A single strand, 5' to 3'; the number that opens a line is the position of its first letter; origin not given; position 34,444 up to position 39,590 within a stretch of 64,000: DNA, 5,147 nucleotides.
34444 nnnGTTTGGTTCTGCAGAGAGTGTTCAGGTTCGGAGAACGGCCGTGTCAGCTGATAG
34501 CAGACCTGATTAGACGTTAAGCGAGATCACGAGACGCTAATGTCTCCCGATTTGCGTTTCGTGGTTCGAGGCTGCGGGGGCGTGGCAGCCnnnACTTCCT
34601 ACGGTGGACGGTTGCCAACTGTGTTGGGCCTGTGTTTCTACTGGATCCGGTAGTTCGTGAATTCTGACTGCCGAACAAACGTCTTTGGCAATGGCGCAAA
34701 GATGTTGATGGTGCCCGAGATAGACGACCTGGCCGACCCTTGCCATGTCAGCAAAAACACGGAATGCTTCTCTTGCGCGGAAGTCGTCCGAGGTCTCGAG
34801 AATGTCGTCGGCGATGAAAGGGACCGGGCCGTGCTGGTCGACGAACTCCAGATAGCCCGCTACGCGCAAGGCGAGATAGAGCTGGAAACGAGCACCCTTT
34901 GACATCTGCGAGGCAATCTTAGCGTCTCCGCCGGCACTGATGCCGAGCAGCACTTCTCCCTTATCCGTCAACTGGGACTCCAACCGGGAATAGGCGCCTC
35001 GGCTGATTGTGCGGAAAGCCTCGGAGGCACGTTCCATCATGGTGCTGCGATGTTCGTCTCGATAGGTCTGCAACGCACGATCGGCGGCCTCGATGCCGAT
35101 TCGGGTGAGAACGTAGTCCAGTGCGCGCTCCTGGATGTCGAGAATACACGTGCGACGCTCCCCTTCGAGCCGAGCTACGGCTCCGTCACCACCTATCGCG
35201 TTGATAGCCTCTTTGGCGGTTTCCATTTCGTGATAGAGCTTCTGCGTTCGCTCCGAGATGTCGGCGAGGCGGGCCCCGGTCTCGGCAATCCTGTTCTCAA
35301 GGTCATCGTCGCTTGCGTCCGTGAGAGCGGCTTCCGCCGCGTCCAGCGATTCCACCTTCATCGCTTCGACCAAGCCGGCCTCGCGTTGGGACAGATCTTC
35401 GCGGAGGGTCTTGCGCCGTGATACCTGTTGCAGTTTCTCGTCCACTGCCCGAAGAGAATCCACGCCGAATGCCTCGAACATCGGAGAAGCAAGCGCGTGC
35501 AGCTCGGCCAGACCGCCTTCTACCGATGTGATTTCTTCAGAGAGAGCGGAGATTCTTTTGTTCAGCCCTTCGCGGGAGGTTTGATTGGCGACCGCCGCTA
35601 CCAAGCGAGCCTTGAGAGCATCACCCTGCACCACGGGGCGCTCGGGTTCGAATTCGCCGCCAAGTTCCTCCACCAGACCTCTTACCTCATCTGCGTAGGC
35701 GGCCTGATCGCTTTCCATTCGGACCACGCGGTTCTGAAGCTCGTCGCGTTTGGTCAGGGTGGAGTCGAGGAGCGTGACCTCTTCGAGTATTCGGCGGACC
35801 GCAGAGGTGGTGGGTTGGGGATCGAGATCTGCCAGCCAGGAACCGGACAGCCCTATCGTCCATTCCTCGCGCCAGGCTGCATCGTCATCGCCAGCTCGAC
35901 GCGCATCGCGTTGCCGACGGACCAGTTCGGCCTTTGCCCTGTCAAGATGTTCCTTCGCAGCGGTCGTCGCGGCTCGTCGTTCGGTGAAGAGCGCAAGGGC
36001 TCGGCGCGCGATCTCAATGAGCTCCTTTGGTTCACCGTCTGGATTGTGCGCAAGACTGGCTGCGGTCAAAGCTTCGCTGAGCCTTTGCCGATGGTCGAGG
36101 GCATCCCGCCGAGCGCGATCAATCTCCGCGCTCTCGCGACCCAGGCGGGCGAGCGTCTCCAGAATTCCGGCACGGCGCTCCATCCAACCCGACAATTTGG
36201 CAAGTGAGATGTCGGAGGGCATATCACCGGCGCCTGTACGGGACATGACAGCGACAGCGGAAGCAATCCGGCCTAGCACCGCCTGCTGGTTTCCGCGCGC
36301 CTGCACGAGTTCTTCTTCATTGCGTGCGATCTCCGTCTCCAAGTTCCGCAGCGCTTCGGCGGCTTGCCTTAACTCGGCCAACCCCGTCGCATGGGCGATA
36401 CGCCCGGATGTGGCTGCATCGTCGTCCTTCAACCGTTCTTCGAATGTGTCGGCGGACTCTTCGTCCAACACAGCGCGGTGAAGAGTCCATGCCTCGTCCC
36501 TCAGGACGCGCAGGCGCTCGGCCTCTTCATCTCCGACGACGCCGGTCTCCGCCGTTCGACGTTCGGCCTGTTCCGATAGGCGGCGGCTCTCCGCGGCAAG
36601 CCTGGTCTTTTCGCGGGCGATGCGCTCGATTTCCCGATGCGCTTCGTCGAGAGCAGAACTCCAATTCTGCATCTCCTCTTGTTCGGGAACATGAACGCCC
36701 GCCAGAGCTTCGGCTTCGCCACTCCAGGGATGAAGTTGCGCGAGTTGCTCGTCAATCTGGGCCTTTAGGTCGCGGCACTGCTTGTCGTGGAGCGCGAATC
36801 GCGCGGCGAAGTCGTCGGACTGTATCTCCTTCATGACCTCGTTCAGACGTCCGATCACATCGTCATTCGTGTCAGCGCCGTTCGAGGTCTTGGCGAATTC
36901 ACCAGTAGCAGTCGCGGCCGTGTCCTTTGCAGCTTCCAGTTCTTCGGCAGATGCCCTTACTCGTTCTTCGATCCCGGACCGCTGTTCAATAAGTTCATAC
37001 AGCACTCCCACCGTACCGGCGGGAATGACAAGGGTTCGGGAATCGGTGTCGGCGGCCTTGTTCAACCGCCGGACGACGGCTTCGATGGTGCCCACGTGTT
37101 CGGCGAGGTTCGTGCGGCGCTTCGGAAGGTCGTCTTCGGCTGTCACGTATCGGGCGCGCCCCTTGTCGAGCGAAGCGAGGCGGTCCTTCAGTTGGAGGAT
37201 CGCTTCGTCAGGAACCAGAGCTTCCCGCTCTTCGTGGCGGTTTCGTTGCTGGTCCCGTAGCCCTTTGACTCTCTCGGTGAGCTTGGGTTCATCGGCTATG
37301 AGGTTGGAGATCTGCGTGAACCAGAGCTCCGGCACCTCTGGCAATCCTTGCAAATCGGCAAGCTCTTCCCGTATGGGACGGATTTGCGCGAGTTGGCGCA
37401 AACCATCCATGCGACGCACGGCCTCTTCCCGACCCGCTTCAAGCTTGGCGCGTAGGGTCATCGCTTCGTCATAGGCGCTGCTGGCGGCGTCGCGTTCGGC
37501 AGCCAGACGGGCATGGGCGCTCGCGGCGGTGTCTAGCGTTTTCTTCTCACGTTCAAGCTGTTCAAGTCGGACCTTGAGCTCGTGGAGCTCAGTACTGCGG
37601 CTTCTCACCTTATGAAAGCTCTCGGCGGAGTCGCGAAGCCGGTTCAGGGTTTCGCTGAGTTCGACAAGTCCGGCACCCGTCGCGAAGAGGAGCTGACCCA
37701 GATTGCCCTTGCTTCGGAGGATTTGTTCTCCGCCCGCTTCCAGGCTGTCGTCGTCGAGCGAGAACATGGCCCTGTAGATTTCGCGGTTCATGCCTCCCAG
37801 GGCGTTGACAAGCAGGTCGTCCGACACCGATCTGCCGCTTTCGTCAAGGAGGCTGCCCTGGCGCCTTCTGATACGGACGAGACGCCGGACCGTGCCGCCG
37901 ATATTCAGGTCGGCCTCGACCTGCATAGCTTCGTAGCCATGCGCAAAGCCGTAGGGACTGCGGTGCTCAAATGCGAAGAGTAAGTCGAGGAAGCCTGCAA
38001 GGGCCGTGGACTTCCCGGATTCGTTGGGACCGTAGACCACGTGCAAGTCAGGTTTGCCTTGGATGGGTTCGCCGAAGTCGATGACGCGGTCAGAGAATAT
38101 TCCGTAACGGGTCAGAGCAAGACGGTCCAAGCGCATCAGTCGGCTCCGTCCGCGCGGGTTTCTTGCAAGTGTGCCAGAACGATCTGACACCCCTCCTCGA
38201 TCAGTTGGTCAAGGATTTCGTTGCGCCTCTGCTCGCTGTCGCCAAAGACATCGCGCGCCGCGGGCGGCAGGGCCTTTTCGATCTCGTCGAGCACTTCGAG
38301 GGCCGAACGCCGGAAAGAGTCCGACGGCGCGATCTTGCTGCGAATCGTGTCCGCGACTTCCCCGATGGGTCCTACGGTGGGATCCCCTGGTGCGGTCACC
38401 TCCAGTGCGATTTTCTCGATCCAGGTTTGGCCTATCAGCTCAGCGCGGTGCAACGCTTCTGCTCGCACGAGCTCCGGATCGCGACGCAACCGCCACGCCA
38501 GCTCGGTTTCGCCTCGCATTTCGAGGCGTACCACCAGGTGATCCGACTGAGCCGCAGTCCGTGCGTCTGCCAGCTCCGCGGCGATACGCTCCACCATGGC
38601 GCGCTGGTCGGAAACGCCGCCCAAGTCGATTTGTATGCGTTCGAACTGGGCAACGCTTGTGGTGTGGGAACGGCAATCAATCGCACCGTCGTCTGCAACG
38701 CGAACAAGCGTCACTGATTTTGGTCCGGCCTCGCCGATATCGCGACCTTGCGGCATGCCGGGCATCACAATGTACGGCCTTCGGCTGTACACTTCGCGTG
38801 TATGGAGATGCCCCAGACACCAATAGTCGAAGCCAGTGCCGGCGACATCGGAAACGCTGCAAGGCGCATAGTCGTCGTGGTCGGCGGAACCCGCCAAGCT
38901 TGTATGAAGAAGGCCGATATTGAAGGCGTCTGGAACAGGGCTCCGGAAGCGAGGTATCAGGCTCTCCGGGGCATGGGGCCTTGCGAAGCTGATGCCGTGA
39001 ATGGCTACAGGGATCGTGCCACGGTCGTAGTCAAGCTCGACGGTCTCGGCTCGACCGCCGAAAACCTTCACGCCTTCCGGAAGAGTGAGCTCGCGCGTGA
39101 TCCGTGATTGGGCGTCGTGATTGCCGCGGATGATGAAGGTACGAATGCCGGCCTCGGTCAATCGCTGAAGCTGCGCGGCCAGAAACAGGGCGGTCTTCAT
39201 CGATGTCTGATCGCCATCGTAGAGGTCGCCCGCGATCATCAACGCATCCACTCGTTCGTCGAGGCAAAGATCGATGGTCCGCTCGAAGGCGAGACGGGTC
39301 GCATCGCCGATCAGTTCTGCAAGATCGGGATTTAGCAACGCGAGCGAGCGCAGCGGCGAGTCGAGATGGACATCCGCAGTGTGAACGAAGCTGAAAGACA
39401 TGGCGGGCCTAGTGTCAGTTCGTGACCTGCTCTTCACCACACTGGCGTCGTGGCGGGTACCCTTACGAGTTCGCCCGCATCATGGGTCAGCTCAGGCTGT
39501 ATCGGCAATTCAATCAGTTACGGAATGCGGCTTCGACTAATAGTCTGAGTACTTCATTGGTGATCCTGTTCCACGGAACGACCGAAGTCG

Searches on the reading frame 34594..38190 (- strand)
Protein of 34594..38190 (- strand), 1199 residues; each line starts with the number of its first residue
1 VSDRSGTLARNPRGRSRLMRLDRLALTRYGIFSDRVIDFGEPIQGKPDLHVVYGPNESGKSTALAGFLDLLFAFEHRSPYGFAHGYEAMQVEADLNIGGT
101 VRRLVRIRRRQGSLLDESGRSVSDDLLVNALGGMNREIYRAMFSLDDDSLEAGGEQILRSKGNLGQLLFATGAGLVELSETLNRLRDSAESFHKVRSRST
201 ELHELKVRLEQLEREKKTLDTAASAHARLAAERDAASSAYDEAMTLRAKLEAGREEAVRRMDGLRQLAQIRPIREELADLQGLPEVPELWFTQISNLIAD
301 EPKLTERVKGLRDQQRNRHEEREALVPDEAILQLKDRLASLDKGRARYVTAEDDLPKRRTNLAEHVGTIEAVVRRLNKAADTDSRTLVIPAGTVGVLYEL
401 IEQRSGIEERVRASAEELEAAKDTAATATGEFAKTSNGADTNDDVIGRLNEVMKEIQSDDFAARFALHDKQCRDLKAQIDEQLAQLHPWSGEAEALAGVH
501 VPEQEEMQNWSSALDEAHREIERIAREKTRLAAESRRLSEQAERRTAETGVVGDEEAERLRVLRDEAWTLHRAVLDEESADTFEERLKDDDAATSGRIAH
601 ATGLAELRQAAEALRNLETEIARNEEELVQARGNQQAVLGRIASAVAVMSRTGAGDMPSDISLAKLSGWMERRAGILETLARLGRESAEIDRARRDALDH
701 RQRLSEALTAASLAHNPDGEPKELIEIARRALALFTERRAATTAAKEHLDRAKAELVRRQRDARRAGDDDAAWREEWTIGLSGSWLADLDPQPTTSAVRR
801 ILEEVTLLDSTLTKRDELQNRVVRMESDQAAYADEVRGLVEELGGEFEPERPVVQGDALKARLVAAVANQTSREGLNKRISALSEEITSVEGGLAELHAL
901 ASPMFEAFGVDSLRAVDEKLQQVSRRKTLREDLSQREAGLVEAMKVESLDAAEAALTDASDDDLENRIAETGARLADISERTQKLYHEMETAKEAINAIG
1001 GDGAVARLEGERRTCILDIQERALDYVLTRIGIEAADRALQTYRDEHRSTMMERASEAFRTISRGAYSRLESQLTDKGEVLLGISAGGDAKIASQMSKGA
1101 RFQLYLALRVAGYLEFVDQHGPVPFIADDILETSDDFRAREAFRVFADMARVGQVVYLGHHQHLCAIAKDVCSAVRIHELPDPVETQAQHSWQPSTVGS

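Call 10: search_protein_families(library=pfam, proteins=[window:34594-38190:-], max_evalue=0.001)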
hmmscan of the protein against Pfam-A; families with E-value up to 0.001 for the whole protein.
window:34594-38190:- (1199 aa): 2 families
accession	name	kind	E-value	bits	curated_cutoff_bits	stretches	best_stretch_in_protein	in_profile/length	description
PF13514.12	AAA_27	-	1.1e-59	201.9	22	1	19-223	1-203/206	AAA domain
PF13476.12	AAA_23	-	1.5e-07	32.7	27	1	24-219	2-190/201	AAA domain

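Call 61: search_protein_families(library=padloc, proteins=[window:34594-38190:-], max_evalue=0.001)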
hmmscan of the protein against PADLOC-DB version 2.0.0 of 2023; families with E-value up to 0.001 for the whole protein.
window:34594-38190:- (1199 aa): 4 families
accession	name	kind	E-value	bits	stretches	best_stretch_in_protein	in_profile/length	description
PDLC04135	mad3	-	3.3e-06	24.9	1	915-1165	92-327/374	mads_3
PDLC03859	LmuB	-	2.7e-05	21.6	0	512-998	193-477/611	-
PDLC00281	PtuA1|PtuA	-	9.8e-05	19.6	1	18-66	3-56/448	AAA ATPase domain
PDLC03865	LmuB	-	0.00044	16.6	0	873-998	546-656/1007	-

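Call 98: find_related_loci(query=A4, collection=metagenome_contigs, flank=7000)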
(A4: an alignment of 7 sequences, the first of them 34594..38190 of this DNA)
Query A4 (1199 aa) in metagenome_contigs; peptide patterns used: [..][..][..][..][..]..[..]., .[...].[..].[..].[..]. (x = any residue, [..] = any of these).
600 stretches matched a pattern (row limit reached: there are more); 557 encode a relative of the query (tblastn E <= 1e-3); the best 80 are kept; 80 distinct loci.
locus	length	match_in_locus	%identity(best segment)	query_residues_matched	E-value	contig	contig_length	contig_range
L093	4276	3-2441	87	379-1191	0e+0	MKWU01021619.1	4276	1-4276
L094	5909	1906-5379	41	18-1180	0e+0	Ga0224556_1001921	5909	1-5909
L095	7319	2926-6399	41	18-1180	0e+0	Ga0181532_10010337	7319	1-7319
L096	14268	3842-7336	38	10-1180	0e+0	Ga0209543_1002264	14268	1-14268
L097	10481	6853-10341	39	10-1180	0e+0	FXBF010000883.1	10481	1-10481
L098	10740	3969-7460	39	15-1184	0e+0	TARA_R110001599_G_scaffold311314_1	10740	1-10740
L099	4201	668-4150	38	13-1180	0e+0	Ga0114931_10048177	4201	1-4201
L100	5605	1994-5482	40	14-1180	0e+0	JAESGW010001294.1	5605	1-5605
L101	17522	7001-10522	40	6-1181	0e+0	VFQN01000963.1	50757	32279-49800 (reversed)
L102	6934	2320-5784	39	18-1180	0e+0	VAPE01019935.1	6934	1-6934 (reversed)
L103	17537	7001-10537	39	9-1192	0e+0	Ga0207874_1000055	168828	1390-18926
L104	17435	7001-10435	41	29-1180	0e+0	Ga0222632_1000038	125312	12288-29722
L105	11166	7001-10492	38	10-1181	0e+0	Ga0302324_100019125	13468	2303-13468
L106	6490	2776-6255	36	15-1182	0e+0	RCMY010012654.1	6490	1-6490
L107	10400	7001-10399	38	18-1156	0e+0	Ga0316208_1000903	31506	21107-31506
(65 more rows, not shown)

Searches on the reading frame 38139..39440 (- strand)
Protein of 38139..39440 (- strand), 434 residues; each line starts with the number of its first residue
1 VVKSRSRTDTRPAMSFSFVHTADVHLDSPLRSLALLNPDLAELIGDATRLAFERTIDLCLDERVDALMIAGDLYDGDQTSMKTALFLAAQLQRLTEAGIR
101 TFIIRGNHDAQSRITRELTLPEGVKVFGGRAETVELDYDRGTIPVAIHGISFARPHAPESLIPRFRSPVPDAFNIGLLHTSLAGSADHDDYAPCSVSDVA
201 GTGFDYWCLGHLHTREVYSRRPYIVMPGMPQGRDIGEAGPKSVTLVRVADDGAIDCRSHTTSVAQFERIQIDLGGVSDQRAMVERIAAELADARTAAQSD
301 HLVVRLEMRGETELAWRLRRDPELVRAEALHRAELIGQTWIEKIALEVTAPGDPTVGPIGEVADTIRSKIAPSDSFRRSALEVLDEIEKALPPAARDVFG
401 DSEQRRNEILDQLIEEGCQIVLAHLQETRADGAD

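Call 10: search_protein_families(library=pfam, proteins=[window:38139-39440:-], max_evalue=0.001)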
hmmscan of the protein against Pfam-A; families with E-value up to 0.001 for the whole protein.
window:38139-39440:- (434 aa): 2 families
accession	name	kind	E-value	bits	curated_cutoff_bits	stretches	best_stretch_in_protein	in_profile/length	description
PF00149.33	Metallophos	-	5.5e-12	47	21.5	1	17-214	2-190/191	Calcineurin-like phosphoesterase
PF12850.12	Metallophos_2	-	3.6e-05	24.2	27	1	51-246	15-149/154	Calcineurin-like phosphoesterase superfamily domain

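Call 61: search_protein_families(library=padloc, proteins=[window:38139-39440:-], max_evalue=0.001)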
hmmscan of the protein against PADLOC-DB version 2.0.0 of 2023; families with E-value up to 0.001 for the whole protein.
window:38139-39440:- (434 aa): 1 family
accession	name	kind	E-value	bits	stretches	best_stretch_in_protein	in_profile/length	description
PDLC00736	Effector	-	8.5e-05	19.6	1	53-116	29-92/561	Endonuclease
